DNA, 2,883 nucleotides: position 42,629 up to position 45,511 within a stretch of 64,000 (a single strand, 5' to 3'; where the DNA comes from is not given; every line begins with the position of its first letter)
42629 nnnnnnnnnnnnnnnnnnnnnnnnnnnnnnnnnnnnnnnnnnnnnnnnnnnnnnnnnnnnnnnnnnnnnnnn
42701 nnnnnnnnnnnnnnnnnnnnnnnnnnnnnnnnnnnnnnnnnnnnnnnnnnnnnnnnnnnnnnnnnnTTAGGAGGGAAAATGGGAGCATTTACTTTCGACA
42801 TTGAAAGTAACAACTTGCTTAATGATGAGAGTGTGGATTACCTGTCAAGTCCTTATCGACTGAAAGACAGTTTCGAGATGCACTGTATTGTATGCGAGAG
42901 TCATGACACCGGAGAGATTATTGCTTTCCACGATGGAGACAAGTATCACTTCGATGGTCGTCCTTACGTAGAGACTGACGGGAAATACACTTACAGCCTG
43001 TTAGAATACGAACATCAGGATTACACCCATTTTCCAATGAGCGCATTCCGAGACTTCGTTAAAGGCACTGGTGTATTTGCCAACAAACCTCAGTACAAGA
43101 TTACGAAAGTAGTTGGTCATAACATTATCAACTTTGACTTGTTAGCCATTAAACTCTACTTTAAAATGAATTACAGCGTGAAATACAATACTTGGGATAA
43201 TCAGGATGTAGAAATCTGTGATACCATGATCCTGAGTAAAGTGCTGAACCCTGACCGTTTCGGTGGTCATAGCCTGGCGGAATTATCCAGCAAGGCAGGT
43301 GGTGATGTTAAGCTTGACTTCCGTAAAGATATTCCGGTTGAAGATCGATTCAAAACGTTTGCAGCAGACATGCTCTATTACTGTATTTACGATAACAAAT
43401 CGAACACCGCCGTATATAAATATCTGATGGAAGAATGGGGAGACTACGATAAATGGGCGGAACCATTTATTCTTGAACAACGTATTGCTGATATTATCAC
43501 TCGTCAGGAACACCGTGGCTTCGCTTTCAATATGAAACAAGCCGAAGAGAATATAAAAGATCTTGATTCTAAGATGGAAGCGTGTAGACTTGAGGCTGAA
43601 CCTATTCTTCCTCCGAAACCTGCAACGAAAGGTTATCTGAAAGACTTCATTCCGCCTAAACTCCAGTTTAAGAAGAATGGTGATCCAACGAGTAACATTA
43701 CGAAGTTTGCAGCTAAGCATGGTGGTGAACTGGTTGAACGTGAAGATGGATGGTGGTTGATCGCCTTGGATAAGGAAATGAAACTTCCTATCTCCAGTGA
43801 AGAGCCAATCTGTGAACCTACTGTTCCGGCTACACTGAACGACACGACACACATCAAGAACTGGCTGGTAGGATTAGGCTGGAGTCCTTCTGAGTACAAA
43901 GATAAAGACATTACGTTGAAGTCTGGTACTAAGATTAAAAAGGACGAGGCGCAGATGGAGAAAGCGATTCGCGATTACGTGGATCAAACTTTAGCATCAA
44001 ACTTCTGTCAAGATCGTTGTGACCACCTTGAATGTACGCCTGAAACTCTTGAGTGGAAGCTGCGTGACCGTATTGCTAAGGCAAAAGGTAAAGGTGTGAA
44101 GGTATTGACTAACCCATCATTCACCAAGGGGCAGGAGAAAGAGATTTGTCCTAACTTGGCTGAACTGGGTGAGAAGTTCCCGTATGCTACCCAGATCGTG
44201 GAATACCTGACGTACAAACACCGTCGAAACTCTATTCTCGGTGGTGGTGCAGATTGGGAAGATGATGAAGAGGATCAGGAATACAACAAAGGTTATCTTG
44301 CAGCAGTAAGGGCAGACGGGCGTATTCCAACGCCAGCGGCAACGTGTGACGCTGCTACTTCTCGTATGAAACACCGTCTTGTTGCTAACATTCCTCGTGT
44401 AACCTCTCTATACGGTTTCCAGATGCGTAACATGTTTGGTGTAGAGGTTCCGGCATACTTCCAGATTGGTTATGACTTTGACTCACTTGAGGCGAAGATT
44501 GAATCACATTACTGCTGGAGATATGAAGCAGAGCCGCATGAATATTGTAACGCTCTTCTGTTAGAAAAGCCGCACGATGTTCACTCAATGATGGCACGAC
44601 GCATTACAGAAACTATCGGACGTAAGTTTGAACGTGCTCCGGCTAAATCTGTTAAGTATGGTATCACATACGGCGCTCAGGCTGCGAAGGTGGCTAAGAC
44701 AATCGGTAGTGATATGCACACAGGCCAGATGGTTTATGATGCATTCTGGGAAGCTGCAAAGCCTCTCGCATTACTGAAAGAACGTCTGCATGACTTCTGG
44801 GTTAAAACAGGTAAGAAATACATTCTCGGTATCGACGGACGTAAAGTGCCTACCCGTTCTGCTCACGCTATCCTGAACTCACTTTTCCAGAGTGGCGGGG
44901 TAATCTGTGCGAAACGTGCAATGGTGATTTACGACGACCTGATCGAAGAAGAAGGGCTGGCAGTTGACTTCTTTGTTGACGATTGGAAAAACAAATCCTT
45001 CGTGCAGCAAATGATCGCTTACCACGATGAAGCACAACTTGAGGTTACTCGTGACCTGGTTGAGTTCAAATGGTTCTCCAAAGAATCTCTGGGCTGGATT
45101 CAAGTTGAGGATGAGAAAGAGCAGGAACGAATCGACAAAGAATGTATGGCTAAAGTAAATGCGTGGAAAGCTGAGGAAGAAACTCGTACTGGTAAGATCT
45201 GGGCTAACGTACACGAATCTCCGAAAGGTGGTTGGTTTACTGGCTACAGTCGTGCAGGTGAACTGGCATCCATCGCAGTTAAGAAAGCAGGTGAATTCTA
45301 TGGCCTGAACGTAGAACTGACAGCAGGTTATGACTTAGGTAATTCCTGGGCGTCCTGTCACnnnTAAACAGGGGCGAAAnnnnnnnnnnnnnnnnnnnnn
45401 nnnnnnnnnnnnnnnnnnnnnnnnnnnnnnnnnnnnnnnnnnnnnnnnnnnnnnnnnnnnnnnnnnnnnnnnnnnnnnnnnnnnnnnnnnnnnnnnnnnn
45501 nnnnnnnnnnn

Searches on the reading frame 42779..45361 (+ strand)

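Call 22: search_protein_families(library=phrogs, proteins=[window:42779-45361:+], max_evalue=0.00001)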
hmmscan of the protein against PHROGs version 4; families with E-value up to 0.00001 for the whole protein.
window:42779-45361:+ (861 aa): 6 families
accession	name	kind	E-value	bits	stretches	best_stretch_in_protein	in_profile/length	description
phrog_17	-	DNA, RNA and nucleotide metabolism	1.5e-110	372.1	1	2-860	671-1233/1445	DNA polymerase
phrog_16667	-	DNA, RNA and nucleotide metabolism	5.6e-83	279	1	638-861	1-229/229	DNA polymerase I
phrog_15971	-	DNA, RNA and nucleotide metabolism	1.9e-37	130.3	1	501-761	109-338/376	DNA polymerase I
phrog_8888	-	DNA, RNA and nucleotide metabolism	7.7e-37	128.9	1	549-861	1-295/295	DNA polymerase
phrog_6375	-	DNA, RNA and nucleotide metabolism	7.7e-22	79.2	1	631-861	2-204/204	DNA polymerase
phrog_403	-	DNA, RNA and nucleotide metabolism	1.1e-08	35.4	1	111-218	144-248/321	DNA polymerase exonuclease subunit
